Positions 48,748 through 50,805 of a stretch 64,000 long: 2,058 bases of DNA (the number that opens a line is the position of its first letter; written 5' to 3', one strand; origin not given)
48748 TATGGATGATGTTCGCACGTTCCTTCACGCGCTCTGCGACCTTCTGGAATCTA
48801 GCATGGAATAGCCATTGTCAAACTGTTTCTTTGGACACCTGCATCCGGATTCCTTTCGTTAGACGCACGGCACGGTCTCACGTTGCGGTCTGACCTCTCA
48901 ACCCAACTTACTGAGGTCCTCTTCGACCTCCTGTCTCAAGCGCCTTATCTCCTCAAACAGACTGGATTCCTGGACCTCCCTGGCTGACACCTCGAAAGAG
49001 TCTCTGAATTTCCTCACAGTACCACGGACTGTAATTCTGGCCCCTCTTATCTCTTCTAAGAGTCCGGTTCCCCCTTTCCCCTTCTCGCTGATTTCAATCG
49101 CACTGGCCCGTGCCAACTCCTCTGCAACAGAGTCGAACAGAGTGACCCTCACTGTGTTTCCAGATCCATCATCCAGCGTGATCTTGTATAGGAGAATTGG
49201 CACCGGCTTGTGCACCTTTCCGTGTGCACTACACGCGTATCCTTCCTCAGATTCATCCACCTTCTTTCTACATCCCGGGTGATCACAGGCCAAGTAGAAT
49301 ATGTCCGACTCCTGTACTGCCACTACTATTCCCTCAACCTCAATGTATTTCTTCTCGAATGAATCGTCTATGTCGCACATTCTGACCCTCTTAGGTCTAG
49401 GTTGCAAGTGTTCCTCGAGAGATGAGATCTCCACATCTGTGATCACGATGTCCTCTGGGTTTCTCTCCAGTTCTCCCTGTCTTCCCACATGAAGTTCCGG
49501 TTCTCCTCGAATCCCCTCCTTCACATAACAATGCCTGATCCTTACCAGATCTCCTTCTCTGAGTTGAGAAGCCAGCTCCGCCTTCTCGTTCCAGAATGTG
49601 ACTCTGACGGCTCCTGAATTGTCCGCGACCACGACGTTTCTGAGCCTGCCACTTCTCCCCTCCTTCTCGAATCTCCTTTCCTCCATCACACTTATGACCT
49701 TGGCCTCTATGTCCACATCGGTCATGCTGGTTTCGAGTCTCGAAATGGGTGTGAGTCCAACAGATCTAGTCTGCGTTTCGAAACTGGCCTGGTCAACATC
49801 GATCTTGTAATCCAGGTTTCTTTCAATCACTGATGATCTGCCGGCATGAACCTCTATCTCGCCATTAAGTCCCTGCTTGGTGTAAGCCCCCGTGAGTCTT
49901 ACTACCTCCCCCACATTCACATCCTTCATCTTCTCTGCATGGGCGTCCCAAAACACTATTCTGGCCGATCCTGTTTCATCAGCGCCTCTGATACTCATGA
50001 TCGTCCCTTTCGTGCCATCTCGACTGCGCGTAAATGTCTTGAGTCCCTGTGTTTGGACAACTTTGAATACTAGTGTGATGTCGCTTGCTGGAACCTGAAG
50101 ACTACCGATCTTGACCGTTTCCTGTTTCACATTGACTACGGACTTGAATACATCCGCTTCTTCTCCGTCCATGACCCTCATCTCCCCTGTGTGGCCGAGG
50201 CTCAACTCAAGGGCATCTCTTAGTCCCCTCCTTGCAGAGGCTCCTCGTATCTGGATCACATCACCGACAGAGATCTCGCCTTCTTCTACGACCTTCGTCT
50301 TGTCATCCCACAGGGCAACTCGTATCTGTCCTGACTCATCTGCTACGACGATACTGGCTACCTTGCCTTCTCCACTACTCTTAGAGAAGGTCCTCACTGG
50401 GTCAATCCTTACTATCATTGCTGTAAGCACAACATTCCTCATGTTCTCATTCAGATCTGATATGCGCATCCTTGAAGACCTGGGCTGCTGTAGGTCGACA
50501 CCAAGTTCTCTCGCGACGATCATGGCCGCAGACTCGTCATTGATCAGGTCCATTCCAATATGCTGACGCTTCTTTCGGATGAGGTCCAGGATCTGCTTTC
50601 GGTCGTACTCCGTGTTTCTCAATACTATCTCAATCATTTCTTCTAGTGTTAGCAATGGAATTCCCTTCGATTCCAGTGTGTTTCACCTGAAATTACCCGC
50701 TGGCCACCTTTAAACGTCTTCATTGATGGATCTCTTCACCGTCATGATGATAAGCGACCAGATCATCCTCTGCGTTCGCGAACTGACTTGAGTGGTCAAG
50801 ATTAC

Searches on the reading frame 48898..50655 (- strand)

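Call 50: search_protein_families(library=pfam, proteins=[window:48898-50655:-])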
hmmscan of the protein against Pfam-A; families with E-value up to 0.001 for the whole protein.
window:48898-50655:- (585 aa): 10 families
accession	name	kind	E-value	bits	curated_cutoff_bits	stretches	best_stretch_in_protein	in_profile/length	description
PF01336.31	tRNA_anti-codon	-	9e-27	93.3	27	3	328-390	11-69/75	OB-fold nucleic acid binding domain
PF17244.8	CDC24_OB3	-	1.6e-17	64.5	25.4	1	67-138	1-72/216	Cell division control protein 24, OB domain 3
PF08646.16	Rep_fac-A_C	-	3.3e-14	53.3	28.5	1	437-527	1-92/146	Replication factor-A C terminal domain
PF21669.3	SHLD2_OB1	-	2.9e-10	40.4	26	0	76-137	27-87/138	Shieldin complex subunit 2, first OB fold domain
PF21473.3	Ssb-like_OB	-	4.4e-08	33.6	24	0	317-397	16-96/97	Single-stranded DNA binding protein Ssb-like, OB fold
PF24903.1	OB_MEIOB_N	-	8.3e-08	32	27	1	61-140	4-88/140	MEIOB, N-terminal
PF16900.11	REPA_OB_2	-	1.1e-07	32.1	27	0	314-379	13-80/98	Replication protein A OB domain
PF17008.10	DUF5088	-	2.7e-05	24.4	29.4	0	341-388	22-69/184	Domain of unknown function (DUF5088)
PF09999.14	DUF2240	-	0.00018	21.6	22.3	1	3-56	86-138/144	Uncharacterized protein conserved in archaea (DUF2240)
PF11325.14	DUF3127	-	0.00088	19.9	27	0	316-373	2-62/85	Domain of unknown function (DUF3127)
